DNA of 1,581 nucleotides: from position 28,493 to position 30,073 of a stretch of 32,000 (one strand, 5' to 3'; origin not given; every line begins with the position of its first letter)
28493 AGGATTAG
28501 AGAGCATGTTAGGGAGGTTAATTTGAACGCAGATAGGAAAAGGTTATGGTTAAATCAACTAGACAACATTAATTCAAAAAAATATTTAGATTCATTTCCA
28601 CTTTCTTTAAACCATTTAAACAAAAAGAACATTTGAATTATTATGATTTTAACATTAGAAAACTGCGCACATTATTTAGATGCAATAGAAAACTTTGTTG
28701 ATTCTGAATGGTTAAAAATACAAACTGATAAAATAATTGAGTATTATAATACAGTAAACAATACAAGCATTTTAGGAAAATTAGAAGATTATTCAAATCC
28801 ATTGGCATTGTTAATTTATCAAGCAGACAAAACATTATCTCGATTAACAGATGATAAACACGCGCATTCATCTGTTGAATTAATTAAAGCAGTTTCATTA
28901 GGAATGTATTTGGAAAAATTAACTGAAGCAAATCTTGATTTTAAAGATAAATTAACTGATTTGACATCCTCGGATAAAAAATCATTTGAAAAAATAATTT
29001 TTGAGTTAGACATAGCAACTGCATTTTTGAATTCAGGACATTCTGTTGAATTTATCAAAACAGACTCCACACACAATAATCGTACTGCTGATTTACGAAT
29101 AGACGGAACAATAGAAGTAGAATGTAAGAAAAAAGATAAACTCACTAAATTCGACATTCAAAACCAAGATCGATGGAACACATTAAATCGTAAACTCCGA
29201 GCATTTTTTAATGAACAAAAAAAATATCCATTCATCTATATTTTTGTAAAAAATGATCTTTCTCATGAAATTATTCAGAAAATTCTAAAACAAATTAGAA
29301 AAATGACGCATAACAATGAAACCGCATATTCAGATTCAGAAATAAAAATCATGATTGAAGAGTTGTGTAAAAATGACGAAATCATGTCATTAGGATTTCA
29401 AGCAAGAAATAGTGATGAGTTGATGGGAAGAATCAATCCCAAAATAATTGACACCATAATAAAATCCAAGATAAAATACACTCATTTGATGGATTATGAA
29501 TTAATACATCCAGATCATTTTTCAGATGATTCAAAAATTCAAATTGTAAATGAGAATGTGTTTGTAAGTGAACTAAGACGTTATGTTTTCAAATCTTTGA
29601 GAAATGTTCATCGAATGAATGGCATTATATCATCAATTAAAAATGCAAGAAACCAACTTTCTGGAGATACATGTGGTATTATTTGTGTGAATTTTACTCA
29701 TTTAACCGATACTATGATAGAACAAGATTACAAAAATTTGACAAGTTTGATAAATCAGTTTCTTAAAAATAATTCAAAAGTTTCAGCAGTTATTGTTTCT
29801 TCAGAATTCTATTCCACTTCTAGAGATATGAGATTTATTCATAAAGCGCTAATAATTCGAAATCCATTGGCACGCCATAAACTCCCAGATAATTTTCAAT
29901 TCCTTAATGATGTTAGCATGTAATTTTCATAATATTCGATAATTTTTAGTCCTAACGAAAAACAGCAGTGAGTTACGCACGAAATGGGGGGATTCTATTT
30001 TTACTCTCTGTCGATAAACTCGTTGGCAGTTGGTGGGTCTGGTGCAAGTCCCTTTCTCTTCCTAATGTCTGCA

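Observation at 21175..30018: Stand-alone Cas1 plus family-B polymerase in a TIR-bounded, target-duplicating 8.8-kb element: a Cas1-mobilised self-synthesising transposon (casposon)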

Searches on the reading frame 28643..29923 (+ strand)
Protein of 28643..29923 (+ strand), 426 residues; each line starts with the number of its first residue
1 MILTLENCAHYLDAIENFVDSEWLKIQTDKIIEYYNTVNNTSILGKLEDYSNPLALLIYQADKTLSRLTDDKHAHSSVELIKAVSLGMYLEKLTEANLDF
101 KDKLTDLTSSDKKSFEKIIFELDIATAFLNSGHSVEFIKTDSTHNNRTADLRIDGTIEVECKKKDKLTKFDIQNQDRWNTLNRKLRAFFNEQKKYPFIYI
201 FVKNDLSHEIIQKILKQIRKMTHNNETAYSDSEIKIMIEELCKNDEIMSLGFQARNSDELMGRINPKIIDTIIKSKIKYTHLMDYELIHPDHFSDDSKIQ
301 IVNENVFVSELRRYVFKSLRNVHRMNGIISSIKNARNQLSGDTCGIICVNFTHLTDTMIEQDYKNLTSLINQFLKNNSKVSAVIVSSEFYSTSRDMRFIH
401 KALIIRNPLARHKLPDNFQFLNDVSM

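Call 8: search_protein_families(library=pfam, proteins=[window:28643-29923:+], max_evalue=0.01)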
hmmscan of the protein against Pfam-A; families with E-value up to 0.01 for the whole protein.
window:28643-29923:+ (426 aa): 0 families

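Call 31: search_protein_families(library=phrogs, proteins=[window:28643-29923:+], max_evalue=0.01)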
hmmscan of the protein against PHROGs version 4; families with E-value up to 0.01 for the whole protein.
window:28643-29923:+ (426 aa): 1 family
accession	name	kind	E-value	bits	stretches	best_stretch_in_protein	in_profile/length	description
phrog_37220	-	unknown function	0.0012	18.6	1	99-207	107-223/461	-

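Call 32: search_protein_families(library=padloc, proteins=[window:28643-29923:+], max_evalue=0.01)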
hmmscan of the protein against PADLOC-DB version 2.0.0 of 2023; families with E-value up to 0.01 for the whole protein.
window:28643-29923:+ (426 aa): 0 families

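Call 46: find_homologous_proteins(query=window:28643-29923:+, max_evalue=0.001)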
Query window:28643-29923:+ (426 aa): 12 proteins with E <= 0.001 among 3323 candidates.
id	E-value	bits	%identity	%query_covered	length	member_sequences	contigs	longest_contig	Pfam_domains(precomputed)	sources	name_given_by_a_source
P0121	3.1e-276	933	100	100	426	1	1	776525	-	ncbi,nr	ncbi:MAG: hypothetical protein K5785_03490 [Nitrosarchaeum sp.]|nr:hypothetical protein [Nitrosarcha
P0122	8.6e-102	359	43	98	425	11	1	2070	-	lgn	-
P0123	7.4e-98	346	43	98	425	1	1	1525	-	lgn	-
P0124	1.1e-96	342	43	97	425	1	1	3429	-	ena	-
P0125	3.9e-96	340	40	99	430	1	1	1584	-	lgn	-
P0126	3.0e-93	331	40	98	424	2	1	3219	-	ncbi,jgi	-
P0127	2.1e-92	328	40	99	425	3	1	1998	-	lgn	-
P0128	8.4e-92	326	40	99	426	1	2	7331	-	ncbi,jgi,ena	ncbi:MAG TPA: hypothetical protein VGA92_00920 [Candidatus Nitrosotenuis sp.]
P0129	1.4e-90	322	40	99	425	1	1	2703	-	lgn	-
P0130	3.2e-85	304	39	98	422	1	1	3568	-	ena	-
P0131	1.1e-51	194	32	99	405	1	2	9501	-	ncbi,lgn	-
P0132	2.6e-45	173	31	99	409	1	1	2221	-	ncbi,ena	-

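Call 49: search_protein_families(library=pfam, proteins=[window:28643-29923:+], max_evalue=10)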
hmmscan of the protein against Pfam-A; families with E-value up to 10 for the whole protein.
window:28643-29923:+ (426 aa): 4 families
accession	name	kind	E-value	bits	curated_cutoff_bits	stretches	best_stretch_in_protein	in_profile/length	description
PF10732.14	DUF2524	-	0.067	13.9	25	0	211-243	21-51/84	Protein of unknown function (DUF2524)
PF25303.1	DUF7879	-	0.081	13.3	26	1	350-419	23-93/146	Family of unknown function (DUF7879)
PF22560.2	GMT-wHTH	-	0.26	12.2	27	1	206-247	37-75/82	GMT-like wHTH domain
PF25569.1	TPR_ZFYVE26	-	4.8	7.9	27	1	317-388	11-82/123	ZFYVE26-like, TPR repeats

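Call 54: predict_structure(alignment_id=A2)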
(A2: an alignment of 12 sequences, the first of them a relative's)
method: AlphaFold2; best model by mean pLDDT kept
length: 426 residues; sequences in the alignment: 12
mean_pLDDT: 84.3   pTM: 0.71
mean pLDDT of the five models: 84.3, 83.2, 82.2, 81.7, 81.2
residues with pLDDT >= 90: 197; 70-90: 169; 50-70: 49; < 50: 11
segments of 3 or more residues with pLDDT < 50: 394-396, 423-426
pLDDT, mean of each block of 10 residues (from residue 1): 80 93 94 81 68 93 87 73 92 93 91 87 93 89 64 94 66 80 92 93 87 96 94 93 89 83 77 90 78 82 90 86 72 90 92 70 85 90 85 57 89 84 44
secondary structure, 60 per line:
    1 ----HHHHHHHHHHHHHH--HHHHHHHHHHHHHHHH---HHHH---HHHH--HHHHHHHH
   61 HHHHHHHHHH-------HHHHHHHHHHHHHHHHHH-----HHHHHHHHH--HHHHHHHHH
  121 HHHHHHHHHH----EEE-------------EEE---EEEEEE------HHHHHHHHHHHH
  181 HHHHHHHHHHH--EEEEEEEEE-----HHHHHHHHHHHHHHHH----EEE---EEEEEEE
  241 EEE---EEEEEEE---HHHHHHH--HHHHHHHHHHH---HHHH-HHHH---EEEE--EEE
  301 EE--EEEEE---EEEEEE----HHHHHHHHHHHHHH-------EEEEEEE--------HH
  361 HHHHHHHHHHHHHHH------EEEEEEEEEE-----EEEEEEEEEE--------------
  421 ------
elements in order: H5-18 H21-36 H40-43 H47-50 H53-70 H78-95 H101-109 H112-130 E135-137 E151-153 E157-162 H169-191 E194-202 H208-223 E228-230 E234-243 E247-253 H257-263 H266-276 H280-283 H285-288 E292-295 E298-302 E305-309 E313-318 H323-336 E344-350 H359-375 E382-391 E397-406

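Call 58: fold_search(model_id=the predicted structure, library=pdb)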
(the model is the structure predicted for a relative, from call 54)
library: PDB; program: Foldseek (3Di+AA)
matches with E <= 10: 412; with E <= 0.001: 2
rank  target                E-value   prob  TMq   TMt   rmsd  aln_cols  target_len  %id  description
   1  5csl_B                4.7e-04  0.63  0.17  0.05  26.3       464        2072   12  Crystal structure of the 500 kD yeast acetyl-CoA carboxylase holoenzyme dimer (released 2015-10-28)
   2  5csl_A                5.6e-04  0.54  0.17  0.04  26.5       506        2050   12  Crystal structure of the 500 kD yeast acetyl-CoA carboxylase holoenzyme dimer (released 2015-10-28)
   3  8xl0_E                2.1e-03  0.28  0.14  0.05  26.2       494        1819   10  Citrate-induced filament of human acetyl-coenzyme A carboxylase 1 (ACC1-citrate) (released 2024-10-23)
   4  8xkz_C                2.1e-03  0.28  0.14  0.04  26.2       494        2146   10  Core region of the citrate-induced human acetyl-CoA carboxylase 1 filament (ACC1-citrate) (released 2024-10-23)
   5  6g2i_J                2.7e-03  0.25  0.15  0.06  27.1       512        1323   11  Filament of acetyl-CoA carboxylase and BRCT domains of BRCA1 (ACC-BRCT) at 5.9 A resolution (released 2018-06-13)
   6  5i6h_B                4.1e-03  0.30  0.17  0.06  27.0       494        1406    9  Crystal structure of CD-CT domains of Chaetomium thermophilum acetyl-CoA carboxylase (released 2016-04-20)
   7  5cs4_A                4.6e-03  0.35  0.17  0.18  25.2       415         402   11  Crystal structure of domains AC3-AC5 of yeast acetyl-CoA carboxylase (released 2015-10-28)
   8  5csa_A                7.6e-03  0.28  0.17  0.09  25.1       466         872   12  Crystal structure of domains BT-BCCP-AC1-AC5 of yeast acetyl-CoA carboxylase (released 2015-10-28)
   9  5i6i_B                8.1e-03  0.21  0.17  0.06  27.4       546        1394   10  Crystal structure of a dBCCP-variant of Chaetomium thermophilum acetyl-CoA carboxylase (released 2016-04-20)
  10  5i6e                  9.1e-03  0.28  0.18  0.13  27.1       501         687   11  Crystal structure of the central domain of yeast acetyl-CoA carboxylase (released 2016-04-20)
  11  5i6i_A                1.1e-02  0.20  0.16  0.06  27.3       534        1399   11  Crystal structure of a dBCCP-variant of Chaetomium thermophilum acetyl-CoA carboxylase (released 2016-04-20)
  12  6g2h_A                1.1e-02  0.18  0.15  0.09  26.5       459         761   11  Filament of acetyl-CoA carboxylase and BRCT domains of BRCA1 (ACC-BRCT) core at 4.6 A resolution (released 2018-06-13)
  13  5i6h_A                1.4e-02  0.16  0.16  0.05  26.6       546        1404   12  Crystal structure of CD-CT domains of Chaetomium thermophilum acetyl-CoA carboxylase (released 2016-04-20)
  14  6g2d_F                1.5e-02  0.12  0.14  0.10  26.9       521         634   11  Citrate-induced acetyl-CoA carboxylase (ACC-Cit) filament at 5.4 A resolution (released 2018-06-13)
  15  5trc_A                1.6e-02  0.28  0.17  0.17  24.4       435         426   11  Crystal structure of phosphorylated AC3-AC5 domains of yeast acetyl-CoA carboxylase (released 2016-12-07)
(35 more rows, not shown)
